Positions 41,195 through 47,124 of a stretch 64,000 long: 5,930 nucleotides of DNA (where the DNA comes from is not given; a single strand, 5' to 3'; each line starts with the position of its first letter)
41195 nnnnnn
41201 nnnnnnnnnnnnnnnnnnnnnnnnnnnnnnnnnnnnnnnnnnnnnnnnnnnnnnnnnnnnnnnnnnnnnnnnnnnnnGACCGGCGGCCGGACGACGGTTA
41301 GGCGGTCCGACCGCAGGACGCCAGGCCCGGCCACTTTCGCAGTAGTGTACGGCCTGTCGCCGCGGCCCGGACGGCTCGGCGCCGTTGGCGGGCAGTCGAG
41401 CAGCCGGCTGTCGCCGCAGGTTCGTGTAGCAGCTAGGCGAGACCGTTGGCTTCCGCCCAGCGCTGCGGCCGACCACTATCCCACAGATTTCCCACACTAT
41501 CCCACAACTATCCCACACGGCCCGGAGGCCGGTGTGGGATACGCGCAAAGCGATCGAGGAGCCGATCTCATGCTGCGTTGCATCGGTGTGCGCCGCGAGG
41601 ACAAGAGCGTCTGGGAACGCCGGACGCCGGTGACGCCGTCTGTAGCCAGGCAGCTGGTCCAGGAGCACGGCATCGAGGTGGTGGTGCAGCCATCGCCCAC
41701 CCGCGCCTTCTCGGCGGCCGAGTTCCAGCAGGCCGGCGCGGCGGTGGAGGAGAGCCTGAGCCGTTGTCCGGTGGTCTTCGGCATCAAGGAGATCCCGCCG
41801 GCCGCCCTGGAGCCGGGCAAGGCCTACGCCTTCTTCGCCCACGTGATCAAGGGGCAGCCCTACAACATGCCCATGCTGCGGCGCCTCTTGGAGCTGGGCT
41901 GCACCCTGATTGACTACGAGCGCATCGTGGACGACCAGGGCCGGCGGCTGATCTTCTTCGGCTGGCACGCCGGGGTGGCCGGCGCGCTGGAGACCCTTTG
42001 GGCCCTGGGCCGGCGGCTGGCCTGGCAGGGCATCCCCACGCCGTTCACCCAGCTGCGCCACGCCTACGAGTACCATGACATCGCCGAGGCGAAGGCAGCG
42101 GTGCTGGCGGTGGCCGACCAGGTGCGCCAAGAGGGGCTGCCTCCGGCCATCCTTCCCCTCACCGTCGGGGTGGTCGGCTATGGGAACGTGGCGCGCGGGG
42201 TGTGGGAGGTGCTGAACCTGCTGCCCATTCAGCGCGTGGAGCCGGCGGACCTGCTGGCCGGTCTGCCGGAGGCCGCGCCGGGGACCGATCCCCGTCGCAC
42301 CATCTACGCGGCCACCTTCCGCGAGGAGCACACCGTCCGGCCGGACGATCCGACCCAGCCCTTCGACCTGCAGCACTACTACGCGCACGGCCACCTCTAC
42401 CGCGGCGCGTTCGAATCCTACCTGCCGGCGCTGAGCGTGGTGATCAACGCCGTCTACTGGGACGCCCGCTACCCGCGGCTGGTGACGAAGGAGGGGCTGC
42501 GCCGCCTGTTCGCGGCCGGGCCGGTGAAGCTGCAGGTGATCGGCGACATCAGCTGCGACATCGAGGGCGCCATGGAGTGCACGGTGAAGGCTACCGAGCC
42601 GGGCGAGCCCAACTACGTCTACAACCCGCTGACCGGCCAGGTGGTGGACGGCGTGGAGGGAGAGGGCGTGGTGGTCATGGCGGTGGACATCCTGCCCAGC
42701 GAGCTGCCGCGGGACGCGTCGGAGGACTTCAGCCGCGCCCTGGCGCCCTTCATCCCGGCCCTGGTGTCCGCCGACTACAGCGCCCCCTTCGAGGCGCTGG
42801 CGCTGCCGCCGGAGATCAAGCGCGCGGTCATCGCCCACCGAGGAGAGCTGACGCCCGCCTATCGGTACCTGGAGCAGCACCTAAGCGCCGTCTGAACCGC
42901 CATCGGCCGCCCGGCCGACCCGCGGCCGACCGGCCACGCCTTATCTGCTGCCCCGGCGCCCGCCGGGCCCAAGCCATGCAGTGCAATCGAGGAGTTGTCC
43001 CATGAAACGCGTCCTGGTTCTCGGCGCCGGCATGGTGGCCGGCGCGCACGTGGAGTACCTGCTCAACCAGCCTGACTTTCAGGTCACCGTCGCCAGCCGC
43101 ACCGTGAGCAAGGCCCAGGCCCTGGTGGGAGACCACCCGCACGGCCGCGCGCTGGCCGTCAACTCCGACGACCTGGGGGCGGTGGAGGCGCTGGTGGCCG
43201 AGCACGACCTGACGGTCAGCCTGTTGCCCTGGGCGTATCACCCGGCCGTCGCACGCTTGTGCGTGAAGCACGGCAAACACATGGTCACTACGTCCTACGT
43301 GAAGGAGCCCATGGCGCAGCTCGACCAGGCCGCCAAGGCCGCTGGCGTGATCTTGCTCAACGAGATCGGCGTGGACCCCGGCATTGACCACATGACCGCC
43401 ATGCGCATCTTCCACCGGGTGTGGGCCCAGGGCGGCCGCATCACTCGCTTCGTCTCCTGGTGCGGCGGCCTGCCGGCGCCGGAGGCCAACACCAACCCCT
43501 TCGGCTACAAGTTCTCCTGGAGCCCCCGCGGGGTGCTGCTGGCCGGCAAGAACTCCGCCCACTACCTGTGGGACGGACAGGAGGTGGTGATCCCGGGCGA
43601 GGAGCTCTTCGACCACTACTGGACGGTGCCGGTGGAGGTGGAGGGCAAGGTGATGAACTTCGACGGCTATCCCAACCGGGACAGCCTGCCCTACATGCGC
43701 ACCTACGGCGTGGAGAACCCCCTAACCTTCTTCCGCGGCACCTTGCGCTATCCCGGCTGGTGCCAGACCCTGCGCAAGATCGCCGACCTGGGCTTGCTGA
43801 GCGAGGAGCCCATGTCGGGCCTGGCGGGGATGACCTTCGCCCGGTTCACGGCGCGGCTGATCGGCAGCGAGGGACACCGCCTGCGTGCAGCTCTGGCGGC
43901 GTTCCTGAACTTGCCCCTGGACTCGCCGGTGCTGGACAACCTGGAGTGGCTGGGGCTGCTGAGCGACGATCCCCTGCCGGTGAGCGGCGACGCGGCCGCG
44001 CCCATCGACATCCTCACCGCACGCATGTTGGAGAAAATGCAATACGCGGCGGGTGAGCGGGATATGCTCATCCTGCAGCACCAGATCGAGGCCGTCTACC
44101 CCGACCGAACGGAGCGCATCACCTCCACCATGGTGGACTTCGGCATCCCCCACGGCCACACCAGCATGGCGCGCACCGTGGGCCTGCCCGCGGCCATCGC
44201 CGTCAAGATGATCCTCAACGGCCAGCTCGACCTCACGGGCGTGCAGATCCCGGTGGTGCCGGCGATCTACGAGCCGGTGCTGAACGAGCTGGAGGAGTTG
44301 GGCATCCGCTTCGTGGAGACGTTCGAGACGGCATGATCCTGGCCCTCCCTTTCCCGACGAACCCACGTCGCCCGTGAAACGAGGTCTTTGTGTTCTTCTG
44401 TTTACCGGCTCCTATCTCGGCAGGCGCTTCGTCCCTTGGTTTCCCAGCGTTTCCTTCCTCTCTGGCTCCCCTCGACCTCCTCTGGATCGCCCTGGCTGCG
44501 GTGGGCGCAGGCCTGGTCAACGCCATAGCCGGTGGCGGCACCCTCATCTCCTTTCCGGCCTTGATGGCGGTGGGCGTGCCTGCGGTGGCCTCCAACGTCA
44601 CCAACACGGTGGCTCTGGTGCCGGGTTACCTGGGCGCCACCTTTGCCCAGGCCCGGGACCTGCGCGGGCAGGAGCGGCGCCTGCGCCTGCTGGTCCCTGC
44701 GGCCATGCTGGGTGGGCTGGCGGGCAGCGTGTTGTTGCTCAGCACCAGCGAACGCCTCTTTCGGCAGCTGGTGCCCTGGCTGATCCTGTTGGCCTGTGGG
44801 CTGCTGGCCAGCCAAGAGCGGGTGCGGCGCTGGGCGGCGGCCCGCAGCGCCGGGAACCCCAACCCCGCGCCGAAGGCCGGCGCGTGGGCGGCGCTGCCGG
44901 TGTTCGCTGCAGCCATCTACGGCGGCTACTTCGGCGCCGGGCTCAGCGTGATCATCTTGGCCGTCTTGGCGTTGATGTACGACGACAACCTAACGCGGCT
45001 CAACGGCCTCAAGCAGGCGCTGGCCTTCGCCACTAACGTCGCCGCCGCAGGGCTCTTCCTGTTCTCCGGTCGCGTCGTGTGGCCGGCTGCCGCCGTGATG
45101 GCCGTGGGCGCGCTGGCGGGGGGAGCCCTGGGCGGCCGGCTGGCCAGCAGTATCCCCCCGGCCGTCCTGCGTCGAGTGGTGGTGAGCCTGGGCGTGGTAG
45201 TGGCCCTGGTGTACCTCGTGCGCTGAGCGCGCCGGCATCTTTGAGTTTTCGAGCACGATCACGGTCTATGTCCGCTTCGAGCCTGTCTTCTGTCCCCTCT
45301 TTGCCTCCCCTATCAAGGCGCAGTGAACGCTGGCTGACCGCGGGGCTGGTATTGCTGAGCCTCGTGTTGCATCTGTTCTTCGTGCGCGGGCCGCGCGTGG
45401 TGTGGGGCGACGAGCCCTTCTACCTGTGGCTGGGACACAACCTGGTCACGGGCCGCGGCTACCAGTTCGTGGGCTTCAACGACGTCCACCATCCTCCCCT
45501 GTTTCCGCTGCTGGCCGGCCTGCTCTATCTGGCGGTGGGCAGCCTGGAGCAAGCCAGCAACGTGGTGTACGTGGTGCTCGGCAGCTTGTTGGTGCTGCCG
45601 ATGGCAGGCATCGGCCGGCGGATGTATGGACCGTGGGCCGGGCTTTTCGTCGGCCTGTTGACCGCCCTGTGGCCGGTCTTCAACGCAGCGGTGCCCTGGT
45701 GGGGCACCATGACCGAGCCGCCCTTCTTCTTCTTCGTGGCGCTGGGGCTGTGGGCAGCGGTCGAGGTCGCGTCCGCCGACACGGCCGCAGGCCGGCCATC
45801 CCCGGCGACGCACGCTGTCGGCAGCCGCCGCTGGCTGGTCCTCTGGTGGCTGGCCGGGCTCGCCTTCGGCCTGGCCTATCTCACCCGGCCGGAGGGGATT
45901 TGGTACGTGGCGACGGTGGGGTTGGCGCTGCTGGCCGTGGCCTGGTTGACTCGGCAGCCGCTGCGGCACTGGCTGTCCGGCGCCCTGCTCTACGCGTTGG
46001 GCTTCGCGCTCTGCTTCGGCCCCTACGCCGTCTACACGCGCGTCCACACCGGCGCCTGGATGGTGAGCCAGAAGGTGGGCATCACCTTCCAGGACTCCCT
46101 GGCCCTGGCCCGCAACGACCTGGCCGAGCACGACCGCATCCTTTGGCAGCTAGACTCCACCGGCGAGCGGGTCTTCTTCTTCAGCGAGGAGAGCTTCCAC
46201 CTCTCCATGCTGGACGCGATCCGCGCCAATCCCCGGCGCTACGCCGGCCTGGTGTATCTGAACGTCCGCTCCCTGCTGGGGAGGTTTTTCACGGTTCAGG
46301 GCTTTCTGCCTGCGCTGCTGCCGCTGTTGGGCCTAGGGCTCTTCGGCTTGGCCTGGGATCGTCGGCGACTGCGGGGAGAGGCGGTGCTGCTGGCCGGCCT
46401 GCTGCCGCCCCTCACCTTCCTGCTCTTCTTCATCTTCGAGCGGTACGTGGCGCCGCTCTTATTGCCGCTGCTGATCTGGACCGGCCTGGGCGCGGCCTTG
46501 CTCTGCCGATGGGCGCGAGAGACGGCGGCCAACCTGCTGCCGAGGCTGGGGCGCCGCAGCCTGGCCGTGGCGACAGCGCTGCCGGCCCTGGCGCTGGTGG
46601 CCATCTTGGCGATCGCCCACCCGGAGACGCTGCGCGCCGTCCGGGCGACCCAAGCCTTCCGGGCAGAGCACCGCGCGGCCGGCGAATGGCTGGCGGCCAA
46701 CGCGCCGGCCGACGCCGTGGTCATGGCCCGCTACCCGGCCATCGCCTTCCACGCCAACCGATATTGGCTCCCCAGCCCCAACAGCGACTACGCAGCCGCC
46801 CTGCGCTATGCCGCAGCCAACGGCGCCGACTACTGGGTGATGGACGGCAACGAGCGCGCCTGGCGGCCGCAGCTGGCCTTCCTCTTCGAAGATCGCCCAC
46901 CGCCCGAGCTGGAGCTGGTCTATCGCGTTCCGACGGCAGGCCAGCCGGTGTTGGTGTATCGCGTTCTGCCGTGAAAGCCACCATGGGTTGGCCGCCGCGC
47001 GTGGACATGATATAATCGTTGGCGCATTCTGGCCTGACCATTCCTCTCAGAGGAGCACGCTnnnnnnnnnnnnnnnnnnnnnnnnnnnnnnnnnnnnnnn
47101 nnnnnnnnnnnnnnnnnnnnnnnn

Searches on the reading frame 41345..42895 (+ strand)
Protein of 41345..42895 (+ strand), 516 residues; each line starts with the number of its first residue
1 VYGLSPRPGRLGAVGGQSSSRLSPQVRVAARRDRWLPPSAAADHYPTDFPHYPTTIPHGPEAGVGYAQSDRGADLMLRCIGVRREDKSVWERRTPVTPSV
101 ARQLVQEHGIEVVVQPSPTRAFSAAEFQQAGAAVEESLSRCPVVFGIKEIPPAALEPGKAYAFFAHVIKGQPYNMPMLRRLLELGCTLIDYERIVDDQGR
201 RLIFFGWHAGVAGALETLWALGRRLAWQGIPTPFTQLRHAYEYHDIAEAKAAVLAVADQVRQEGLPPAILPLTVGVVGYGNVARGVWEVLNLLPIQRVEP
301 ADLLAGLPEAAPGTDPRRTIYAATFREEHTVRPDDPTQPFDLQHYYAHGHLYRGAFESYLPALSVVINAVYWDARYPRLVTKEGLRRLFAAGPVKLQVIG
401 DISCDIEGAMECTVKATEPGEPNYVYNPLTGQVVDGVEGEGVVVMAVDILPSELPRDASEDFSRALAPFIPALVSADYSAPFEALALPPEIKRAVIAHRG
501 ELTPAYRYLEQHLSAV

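Call 30: search_protein_families(library=pfam, proteins=[window:41345-42895:+], max_evalue=0.0001)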
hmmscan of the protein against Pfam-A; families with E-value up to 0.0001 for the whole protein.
window:41345-42895:+ (516 aa): 2 families
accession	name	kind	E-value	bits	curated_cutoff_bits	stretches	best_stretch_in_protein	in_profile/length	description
PF05222.21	AlaDh_PNT_N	-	4.1e-23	82.6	30.4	1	81-212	1-136/136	Alanine dehydrogenase/PNT, N-terminal domain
PF01262.27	AlaDh_PNT_C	-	4.8e-07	29.9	23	1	355-503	85-212/214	Alanine dehydrogenase/PNT, C-terminal domain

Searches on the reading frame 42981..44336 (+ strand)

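Call 30: search_protein_families(library=pfam, proteins=[window:42981-44336:+], max_evalue=0.0001)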
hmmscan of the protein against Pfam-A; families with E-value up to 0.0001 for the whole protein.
window:42981-44336:+ (451 aa): 3 families
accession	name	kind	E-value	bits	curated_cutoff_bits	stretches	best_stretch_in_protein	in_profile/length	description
PF16653.10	Sacchrp_dh_C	-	1.4e-82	278.2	31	1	130-442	1-265/265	Saccharopine dehydrogenase C-terminal domain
PF03435.24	Sacchrp_dh_NADP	-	1.6e-23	83.9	25.1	1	11-125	1-128/129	Saccharopine dehydrogenase NADP binding domain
PF01488.26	Shikimate_DH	-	3.5e-08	34.1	24.3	1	7-79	11-80/138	Shikimate / quinate 5-dehydrogenase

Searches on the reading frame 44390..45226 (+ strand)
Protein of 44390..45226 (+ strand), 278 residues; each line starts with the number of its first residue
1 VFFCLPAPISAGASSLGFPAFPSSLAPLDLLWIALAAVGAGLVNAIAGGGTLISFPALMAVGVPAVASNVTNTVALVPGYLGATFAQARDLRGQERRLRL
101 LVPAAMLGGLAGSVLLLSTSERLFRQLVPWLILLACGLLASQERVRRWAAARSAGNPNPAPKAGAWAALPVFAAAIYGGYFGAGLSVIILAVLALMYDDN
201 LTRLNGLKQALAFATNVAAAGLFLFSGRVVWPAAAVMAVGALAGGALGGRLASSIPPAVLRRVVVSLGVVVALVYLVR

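Call 30: search_protein_families(library=pfam, proteins=[window:44390-45226:+], max_evalue=0.0001)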
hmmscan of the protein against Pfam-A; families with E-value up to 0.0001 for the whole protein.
window:44390-45226:+ (278 aa): 1 family
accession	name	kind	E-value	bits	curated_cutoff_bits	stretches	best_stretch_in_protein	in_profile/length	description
PF01925.25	TauE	-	2e-41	142.7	32.6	1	33-273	1-235/237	Sulfite exporter TauE/SafE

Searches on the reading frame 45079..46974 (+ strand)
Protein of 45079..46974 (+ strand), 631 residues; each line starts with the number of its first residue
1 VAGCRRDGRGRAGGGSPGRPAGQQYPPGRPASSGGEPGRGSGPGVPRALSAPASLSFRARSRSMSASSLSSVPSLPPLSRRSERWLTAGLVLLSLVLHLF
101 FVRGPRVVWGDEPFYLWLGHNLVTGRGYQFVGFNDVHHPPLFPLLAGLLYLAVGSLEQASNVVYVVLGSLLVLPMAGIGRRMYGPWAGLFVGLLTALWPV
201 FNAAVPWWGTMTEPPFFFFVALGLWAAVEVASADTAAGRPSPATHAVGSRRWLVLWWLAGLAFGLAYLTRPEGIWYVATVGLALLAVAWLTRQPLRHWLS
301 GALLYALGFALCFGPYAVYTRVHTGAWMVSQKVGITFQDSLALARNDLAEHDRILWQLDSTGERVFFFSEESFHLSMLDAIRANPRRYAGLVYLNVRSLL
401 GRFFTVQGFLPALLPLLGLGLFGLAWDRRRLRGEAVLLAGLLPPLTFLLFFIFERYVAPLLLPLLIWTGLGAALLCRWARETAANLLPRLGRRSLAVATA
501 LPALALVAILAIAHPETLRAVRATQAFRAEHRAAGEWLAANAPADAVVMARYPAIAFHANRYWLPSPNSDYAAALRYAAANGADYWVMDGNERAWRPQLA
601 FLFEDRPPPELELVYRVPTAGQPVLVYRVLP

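Call 30: search_protein_families(library=pfam, proteins=[window:45079-46974:+], max_evalue=0.0001)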
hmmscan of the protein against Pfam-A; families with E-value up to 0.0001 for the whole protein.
window:45079-46974:+ (631 aa): 1 family
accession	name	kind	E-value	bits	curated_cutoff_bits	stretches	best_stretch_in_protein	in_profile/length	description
PF13231.12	PMT_2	-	4.9e-05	24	26.1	1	137-233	1-95/160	Dolichyl-phosphate-mannose-protein mannosyltransferase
